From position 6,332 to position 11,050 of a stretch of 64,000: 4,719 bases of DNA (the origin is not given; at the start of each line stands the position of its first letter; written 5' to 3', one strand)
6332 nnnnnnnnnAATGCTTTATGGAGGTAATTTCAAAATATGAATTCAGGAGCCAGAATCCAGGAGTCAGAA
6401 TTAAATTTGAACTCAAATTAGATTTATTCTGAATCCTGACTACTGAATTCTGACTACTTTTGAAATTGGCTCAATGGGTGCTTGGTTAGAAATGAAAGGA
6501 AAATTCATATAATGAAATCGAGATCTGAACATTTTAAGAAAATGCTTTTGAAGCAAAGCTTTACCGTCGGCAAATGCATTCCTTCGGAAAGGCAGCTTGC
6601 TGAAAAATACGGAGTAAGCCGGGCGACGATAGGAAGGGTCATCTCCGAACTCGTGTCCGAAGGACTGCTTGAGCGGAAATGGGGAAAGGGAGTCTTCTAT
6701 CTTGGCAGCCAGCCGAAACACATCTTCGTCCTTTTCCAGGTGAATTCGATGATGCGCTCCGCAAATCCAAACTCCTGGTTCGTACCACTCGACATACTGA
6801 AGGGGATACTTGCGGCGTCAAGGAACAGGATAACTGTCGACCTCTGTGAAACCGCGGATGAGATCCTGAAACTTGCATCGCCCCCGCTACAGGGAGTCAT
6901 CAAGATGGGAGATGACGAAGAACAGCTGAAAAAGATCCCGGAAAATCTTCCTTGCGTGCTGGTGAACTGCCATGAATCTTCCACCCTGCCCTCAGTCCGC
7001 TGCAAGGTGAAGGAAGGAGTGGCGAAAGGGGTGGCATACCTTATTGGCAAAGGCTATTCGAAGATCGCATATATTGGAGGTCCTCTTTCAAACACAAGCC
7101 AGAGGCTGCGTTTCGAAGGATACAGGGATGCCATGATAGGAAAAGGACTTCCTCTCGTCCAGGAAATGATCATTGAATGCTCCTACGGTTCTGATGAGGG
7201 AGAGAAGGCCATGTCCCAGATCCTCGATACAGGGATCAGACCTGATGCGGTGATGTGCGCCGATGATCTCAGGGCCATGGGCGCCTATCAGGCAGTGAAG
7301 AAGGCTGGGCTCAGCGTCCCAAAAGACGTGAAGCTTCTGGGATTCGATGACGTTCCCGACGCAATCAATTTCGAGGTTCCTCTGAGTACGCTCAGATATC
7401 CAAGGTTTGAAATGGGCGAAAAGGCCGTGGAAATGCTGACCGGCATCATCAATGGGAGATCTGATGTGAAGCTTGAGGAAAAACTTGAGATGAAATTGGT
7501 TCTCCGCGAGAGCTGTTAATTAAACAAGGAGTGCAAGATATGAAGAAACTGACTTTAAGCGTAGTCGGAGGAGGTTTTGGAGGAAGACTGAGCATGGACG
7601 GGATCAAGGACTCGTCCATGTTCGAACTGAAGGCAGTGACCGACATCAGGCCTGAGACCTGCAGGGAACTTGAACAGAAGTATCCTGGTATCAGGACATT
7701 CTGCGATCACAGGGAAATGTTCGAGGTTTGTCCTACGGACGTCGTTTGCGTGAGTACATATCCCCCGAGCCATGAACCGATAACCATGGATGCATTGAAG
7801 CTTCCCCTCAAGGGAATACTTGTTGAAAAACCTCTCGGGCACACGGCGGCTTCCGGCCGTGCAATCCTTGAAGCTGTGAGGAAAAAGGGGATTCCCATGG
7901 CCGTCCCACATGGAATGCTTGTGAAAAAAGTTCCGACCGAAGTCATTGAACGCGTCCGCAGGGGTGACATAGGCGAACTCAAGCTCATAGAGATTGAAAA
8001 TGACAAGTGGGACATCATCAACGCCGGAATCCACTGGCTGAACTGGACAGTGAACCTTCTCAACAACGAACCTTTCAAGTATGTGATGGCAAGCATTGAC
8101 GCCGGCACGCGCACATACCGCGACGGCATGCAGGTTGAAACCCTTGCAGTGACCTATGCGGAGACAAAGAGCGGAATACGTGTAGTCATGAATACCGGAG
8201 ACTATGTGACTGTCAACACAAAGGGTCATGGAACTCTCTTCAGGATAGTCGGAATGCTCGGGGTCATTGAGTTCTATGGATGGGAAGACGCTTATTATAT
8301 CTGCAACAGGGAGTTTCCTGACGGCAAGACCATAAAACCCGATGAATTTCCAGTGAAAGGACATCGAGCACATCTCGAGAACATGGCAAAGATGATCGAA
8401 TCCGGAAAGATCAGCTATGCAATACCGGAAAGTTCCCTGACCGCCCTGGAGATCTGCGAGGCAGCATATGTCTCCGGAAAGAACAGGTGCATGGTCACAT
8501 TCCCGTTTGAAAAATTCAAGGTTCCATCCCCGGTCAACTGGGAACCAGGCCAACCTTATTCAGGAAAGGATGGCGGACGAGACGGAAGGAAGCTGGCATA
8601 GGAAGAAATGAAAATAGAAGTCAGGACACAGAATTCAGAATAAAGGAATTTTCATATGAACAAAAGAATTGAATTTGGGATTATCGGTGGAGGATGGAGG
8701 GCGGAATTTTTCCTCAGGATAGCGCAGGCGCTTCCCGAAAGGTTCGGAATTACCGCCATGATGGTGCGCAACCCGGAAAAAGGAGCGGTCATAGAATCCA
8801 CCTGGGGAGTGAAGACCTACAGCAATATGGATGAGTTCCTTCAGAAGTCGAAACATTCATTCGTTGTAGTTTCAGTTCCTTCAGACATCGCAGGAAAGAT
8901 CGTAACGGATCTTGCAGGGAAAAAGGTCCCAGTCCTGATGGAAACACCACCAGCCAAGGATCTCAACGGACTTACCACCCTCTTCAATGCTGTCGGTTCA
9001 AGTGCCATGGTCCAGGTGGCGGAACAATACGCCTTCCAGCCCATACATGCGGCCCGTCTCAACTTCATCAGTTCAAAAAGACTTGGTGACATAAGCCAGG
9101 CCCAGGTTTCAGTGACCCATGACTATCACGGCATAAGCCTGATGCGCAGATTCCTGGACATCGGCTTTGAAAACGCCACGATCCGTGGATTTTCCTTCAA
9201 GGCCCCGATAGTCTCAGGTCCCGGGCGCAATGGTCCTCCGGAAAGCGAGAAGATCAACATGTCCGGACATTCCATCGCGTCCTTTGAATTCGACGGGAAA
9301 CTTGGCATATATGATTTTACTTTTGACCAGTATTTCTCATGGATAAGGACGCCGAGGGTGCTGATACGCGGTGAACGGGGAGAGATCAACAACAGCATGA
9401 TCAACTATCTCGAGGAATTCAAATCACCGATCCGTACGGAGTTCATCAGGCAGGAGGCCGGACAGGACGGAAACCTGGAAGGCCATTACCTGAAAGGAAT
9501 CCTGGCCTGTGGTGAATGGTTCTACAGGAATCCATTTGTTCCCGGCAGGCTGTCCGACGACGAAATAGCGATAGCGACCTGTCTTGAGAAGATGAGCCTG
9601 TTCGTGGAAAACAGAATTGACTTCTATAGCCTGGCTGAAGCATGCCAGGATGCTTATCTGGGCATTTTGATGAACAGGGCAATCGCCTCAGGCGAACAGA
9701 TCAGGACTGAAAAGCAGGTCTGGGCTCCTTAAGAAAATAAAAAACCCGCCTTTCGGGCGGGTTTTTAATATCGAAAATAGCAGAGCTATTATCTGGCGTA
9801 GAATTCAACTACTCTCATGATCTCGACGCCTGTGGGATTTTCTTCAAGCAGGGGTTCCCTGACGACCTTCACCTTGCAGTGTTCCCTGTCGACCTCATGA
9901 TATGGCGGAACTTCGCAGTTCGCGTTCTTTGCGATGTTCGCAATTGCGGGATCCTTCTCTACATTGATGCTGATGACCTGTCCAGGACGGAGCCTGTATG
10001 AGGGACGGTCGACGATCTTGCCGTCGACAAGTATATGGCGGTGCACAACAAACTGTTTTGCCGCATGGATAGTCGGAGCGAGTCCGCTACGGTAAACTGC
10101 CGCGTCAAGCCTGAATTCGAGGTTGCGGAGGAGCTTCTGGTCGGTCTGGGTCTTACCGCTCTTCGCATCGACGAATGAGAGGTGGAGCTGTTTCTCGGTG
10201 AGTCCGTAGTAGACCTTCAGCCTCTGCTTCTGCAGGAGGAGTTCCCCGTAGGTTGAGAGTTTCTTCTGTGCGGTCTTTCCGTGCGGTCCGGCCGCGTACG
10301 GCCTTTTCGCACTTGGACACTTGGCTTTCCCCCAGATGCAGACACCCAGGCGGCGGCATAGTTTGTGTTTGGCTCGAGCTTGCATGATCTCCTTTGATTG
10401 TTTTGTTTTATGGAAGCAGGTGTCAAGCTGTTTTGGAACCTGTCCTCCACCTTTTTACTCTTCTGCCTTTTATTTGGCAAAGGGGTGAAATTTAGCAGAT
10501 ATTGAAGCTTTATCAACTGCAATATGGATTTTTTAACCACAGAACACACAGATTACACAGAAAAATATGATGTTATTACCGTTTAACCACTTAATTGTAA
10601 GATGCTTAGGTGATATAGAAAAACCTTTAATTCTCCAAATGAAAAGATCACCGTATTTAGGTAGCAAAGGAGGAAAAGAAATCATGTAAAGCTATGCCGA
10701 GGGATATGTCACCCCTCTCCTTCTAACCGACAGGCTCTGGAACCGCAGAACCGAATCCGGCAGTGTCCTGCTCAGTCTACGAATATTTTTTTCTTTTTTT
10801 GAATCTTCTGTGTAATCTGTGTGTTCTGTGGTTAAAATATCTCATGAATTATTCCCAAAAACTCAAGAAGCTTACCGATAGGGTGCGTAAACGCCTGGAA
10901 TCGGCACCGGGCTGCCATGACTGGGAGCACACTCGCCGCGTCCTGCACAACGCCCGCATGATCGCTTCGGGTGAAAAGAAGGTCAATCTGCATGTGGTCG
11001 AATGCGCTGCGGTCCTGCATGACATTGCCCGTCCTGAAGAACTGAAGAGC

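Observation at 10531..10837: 32-bp perfect inverted repeat bracketing 242 bp between rpsD and an HD-domain gene (inverton- or MITE-like)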

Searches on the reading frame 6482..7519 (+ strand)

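Call 69: search_protein_families(library=pfam, proteins=[window:6482-7519:+], max_evalue=0.00001)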
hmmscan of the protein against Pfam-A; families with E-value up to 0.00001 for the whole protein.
window:6482-7519:+ (345 aa): 4 families
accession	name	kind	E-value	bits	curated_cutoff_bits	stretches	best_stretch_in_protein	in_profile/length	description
PF13377.12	Peripla_BP_3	-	1.8e-31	109.9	26.5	1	184-345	1-167/167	Periplasmic binding protein-like domain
PF00532.27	Peripla_BP_1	-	1.3e-20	74.4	22.2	1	138-326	60-264/281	Periplasmic binding proteins and sugar binding domain of LacI family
PF00392.27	GntR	-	2.2e-14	53.3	27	1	18-72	9-63/64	Bacterial regulatory proteins, gntR family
PF13407.12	Peripla_BP_4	-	1.4e-10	41.6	35.1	1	181-325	111-256/258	Periplasmic binding protein domain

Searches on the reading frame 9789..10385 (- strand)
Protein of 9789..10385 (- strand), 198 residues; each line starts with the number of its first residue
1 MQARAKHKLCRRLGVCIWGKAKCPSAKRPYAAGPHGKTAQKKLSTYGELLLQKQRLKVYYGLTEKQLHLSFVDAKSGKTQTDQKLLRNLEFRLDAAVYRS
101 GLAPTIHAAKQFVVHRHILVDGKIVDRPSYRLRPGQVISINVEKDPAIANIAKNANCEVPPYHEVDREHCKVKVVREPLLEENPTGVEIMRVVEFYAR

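Call 12: find_encoding_contigs(protein=window:9789-10385:-, flank=6000, max_places=10)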
Protein window:9789-10385:- (198 aa): 8 contigs read that carry it; 7 places shown.
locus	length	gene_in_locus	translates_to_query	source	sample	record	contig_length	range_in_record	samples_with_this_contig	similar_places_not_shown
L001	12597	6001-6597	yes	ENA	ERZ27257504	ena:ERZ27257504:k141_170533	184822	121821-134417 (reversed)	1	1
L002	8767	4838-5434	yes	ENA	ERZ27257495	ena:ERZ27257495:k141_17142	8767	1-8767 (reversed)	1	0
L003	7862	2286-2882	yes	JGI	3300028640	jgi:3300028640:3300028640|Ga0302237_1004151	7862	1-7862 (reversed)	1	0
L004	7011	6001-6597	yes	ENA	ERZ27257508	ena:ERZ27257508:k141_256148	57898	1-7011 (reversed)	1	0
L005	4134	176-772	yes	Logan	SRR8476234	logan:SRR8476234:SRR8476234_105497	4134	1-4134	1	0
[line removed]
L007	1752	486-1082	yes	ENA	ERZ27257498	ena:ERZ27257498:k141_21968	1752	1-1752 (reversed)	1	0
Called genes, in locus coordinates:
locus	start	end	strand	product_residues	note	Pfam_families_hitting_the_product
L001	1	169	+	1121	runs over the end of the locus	PF00069:Pkinase, PF07714:PK_Tyr_Ser-Thr, PF24807:WD40_CDC20-Fz, PF25174:Beta-prop_THOC3, PF23414:Beta-prop_EML_2, PF25173:Beta-prop_WDR3_1st, PF23381:Beta-prop_IFT122_1st, PF24814:WD40_Prp19, +43 more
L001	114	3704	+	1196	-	PF00069:Pkinase, PF07714:PK_Tyr_Ser-Thr, PF25391:WD40_Gbeta, PF23381:Beta-prop_IFT122_1st, PF25174:Beta-prop_THOC3, PF23414:Beta-prop_EML_2, PF24814:WD40_Prp19, PF25173:Beta-prop_WDR3_1st, +40 more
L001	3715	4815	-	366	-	PF00069:Pkinase, PF07714:PK_Tyr_Ser-Thr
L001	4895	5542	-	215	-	PF01966:HD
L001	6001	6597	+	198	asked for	PF00163:Ribosomal_S4, PF01479:S4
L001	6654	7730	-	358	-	PF01408:GFO_IDH_MocA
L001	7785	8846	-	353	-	PF01408:GFO_IDH_MocA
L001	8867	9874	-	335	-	PF00392:GntR, PF13730:HTH_36 (faint), PF00532:Peripla_BP_1, PF13407:Peripla_BP_4, PF13377:Peripla_BP_3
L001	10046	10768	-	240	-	-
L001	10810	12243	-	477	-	PF13229:Beta_helix (faint)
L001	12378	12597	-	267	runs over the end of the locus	-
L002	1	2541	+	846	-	?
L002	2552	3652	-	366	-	PF00069:Pkinase, PF07714:PK_Tyr_Ser-Thr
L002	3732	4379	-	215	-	PF01966:HD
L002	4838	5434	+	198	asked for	PF00163:Ribosomal_S4, PF01479:S4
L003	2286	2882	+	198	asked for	PF00163:Ribosomal_S4, PF01479:S4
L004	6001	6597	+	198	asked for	PF00163:Ribosomal_S4, PF01479:S4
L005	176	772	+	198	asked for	PF00163:Ribosomal_S4, PF01479:S4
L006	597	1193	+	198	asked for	PF00163:Ribosomal_S4, PF01479:S4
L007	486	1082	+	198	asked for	PF00163:Ribosomal_S4, PF01479:S4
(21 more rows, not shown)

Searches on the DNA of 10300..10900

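Call 34: search_rna_families(source=window, start=10300, end=10900, threshold=evalue, max_evalue=5)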
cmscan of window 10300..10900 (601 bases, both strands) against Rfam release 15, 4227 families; matches with E-value up to 5: 4.
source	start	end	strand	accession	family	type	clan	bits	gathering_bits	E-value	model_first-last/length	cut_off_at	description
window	10754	10812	-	RF02418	Spd-sr07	Gene; sRNA;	-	19.9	55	1.7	1-63/63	no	Streptococcus sRNA Spd-sr07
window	10694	10763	-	RF02965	CyVA-1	Gene; sRNA;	-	18.7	41.4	0.23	1-77/77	no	CyVA-1 RNA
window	10376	10459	-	RF02474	GlsR5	Gene; snRNA; snoRNA; CD-box;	-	14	100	1.4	1-89/89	no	Small nucleolar RNA GlsR5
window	10619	10733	-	RF00619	U6atac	Gene; snRNA; splicing;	CL00009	10.6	33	4.4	1-126/126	no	U6atac minor spliceosomal RNA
